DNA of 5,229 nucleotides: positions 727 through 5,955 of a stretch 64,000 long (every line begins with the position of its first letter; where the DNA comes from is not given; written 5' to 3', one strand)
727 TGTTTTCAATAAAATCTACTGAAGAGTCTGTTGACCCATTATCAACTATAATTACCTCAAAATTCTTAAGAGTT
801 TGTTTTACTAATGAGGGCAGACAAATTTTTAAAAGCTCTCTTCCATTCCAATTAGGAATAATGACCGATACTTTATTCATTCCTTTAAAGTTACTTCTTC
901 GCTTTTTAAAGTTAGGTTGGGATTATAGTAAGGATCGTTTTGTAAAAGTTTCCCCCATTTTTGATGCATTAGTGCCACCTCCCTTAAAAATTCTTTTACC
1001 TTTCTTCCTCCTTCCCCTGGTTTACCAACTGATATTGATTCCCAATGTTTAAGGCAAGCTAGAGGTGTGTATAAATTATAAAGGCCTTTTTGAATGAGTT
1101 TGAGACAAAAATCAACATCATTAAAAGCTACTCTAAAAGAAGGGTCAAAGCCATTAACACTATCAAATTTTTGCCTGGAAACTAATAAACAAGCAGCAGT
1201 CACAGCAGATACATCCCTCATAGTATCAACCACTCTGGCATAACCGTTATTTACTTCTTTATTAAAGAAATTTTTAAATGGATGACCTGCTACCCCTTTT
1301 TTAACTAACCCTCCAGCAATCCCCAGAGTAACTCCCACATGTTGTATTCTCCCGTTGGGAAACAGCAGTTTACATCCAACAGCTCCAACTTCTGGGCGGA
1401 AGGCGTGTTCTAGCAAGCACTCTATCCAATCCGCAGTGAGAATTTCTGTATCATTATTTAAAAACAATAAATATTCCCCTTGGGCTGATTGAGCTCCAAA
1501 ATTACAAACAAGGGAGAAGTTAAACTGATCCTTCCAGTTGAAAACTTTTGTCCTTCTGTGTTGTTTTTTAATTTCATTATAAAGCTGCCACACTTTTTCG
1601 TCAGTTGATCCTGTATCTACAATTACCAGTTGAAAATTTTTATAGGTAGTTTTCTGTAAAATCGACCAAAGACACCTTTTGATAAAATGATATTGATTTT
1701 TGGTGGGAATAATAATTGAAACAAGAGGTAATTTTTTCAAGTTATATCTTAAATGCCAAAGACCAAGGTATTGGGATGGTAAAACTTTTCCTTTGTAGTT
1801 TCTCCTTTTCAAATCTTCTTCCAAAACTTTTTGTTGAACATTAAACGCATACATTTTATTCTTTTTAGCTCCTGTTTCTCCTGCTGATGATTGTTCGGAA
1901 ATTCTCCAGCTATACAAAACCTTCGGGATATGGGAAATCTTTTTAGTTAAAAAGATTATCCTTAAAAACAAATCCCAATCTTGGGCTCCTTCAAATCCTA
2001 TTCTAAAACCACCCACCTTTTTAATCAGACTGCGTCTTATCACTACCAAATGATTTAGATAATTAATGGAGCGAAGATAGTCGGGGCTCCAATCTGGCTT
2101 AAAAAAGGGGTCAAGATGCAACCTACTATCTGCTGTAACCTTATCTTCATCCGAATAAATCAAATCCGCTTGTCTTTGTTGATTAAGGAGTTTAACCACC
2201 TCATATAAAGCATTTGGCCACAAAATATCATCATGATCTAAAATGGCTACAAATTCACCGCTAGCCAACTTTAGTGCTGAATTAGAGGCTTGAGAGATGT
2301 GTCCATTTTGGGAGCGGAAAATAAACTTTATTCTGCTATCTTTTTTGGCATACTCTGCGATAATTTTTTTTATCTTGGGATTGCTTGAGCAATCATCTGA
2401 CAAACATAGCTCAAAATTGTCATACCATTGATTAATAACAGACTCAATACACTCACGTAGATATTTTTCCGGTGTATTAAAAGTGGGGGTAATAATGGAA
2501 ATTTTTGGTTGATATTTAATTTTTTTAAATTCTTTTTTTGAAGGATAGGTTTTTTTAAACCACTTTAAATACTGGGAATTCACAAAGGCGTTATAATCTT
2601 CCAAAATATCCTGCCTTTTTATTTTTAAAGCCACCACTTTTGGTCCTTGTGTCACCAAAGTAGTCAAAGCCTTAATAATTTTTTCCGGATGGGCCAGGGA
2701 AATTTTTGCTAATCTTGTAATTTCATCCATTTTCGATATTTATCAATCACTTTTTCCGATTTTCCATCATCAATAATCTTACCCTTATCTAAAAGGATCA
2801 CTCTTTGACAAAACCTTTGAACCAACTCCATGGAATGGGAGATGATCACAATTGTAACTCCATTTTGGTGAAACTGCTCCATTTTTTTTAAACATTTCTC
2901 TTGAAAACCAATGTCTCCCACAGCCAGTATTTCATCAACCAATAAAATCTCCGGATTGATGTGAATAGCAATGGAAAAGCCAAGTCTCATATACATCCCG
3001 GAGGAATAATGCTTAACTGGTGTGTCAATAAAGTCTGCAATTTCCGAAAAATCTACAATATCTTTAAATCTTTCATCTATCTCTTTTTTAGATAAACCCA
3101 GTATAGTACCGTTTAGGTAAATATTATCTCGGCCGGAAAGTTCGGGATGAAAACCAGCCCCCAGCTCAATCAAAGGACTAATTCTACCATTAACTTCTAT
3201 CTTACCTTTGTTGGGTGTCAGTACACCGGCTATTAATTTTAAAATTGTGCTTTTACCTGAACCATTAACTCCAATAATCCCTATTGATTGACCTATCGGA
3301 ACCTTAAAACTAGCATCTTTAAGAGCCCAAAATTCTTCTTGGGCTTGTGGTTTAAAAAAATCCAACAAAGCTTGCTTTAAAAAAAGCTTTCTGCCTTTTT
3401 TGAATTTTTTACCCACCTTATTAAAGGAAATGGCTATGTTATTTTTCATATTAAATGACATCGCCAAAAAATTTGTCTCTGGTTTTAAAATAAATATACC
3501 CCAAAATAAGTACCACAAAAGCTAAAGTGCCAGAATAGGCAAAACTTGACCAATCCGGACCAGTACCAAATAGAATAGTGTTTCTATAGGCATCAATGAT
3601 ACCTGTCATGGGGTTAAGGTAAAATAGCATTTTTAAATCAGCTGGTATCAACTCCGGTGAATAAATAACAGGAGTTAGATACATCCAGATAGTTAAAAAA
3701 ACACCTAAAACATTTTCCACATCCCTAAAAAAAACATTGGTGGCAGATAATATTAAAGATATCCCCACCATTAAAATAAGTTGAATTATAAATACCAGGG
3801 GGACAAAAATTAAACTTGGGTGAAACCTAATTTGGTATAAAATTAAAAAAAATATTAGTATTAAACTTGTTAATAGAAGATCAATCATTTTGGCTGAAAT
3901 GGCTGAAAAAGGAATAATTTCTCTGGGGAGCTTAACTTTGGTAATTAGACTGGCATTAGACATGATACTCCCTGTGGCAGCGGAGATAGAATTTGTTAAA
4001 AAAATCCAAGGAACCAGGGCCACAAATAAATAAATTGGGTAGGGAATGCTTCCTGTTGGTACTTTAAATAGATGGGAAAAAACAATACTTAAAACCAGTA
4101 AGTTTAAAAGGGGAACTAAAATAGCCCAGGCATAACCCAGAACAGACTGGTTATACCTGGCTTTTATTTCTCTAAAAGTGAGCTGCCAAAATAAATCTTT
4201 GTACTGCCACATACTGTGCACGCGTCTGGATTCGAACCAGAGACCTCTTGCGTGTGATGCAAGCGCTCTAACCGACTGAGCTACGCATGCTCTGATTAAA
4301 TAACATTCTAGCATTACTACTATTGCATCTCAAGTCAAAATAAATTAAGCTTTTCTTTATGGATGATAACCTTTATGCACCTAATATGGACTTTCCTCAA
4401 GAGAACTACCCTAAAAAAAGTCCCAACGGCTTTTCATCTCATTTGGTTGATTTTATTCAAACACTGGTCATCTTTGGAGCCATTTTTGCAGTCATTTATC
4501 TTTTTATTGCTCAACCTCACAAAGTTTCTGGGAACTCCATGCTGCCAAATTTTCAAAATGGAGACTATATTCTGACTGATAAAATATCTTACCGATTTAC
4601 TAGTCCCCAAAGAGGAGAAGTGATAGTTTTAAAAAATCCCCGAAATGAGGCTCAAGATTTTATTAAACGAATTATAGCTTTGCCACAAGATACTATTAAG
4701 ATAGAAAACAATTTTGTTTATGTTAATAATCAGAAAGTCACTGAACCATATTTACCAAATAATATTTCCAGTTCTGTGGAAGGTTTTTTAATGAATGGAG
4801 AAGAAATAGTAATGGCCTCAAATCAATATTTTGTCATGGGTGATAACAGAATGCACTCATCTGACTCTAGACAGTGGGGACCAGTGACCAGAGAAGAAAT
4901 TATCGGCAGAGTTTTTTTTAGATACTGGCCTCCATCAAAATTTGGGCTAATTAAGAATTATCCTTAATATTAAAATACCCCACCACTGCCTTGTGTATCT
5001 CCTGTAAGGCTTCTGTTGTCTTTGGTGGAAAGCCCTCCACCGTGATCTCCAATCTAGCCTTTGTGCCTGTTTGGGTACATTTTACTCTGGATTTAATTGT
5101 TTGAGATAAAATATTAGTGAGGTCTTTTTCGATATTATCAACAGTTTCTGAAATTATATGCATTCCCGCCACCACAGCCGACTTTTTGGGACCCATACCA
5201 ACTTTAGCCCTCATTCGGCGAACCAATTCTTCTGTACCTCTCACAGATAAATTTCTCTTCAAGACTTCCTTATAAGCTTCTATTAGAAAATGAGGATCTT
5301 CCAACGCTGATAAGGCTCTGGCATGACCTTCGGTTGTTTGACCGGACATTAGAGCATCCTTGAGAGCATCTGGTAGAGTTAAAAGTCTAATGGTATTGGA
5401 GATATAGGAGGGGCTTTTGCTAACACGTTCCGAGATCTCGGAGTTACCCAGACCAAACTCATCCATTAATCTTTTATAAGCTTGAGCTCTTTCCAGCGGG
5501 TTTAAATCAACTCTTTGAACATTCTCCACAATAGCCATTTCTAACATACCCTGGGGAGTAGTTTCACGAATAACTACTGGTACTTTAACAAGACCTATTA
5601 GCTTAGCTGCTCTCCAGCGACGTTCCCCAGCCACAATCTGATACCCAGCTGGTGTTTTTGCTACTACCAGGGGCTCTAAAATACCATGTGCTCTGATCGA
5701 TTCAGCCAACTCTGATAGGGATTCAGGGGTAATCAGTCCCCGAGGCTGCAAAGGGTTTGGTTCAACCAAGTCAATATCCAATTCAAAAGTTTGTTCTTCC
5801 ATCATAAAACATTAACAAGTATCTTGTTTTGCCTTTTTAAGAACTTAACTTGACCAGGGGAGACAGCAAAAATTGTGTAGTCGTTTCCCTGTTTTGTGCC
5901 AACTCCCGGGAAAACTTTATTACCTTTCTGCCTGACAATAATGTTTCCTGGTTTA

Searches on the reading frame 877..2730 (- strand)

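Call 33: search_protein_families(library=pfam, proteins=[window:877-2730:-], max_evalue=0.0001)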
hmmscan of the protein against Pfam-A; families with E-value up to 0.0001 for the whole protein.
window:877-2730:- (617 aa): 4 families
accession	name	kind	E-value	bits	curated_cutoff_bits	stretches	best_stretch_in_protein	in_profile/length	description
PF00535.33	Glycos_transf_2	-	2.4e-53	181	23.3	2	78-239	1-167/168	Glycosyl transferase family 2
PF10111.15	Glyco_tranf_2_2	-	1.1e-20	74.7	27.3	2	79-273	2-215/276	Glycosyltransferase like family 2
PF13641.12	Glyco_tranf_2_3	-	1.8e-14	54.7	27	1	75-191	1-119/230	Glycosyltransferase like family 2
PF13632.12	Glyco_trans_2_3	-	2.9e-08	34.2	27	0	422-555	3-116/198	Glycosyl transferase family group 2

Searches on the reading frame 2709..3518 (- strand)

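Call 33: search_protein_families(library=pfam, proteins=[window:2709-3518:-], max_evalue=0.0001)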
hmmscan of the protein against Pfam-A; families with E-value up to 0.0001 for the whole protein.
window:2709-3518:- (269 aa): 3 families
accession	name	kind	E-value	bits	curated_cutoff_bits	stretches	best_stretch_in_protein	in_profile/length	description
PF00005.33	ABC_tran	-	5.1e-20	72.9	25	1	66-197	1-135/137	ABC transporter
PF13555.12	AAA_29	-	1.1e-05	25.5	27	1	76-110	22-55/61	P-loop containing region of AAA domain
PF13304.12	AAA_21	-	2.6e-05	24.9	27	0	80-134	3-63/304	AAA domain, putative AbiEii toxin, Type IV TA system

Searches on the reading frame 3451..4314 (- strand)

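Call 33: search_protein_families(library=pfam, proteins=[window:3451-4314:-], max_evalue=0.0001)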
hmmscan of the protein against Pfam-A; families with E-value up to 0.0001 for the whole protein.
window:3451-4314:- (287 aa): 1 family
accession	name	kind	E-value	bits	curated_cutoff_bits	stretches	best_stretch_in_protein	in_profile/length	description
PF01061.29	ABC2_membrane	-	1.2e-18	67.9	26.9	1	41-247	2-210/211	ABC-2 type transporter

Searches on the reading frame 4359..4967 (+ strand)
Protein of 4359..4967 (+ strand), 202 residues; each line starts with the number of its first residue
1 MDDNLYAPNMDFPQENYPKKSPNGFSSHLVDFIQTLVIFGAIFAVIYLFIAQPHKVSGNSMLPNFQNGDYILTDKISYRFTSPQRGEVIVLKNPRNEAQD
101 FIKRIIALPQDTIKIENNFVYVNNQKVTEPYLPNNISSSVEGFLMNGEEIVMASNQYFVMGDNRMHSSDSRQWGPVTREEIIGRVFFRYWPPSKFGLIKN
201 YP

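Call 33: search_protein_families(library=pfam, proteins=[window:4359-4967:+], max_evalue=0.0001)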
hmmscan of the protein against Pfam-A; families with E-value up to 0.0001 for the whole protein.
window:4359-4967:+ (202 aa): 2 families
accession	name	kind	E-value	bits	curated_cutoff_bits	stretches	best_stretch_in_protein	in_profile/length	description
PF10502.14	Peptidase_S26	-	8.9e-48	162.9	22.9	1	30-190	2-168/168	Signal peptidase, peptidase S26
PF00717.28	Peptidase_S24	-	4.4e-05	23.6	23.3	1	55-116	39-92/116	Peptidase S24-like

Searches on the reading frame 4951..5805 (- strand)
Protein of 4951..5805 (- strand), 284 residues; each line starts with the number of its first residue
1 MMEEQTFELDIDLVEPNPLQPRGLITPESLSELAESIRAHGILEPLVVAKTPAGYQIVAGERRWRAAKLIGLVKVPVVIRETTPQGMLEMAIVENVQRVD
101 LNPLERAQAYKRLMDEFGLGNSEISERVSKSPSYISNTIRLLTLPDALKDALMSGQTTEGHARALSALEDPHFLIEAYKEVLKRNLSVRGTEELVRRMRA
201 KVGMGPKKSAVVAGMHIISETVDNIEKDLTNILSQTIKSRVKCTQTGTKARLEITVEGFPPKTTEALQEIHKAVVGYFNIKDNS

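Call 33: search_protein_families(library=pfam, proteins=[window:4951-5805:-], max_evalue=0.0001)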
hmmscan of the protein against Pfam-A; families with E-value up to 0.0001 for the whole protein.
window:4951-5805:- (284 aa): 2 families
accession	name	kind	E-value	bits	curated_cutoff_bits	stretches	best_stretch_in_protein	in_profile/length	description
PF17762.8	HTH_ParB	-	5.7e-32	110.3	22.6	1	100-199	2-101/102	ParB HTH domain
PF02195.25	ParB_N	-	1.1e-30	105.9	26.3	1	7-97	4-95/95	ParB N-terminal domain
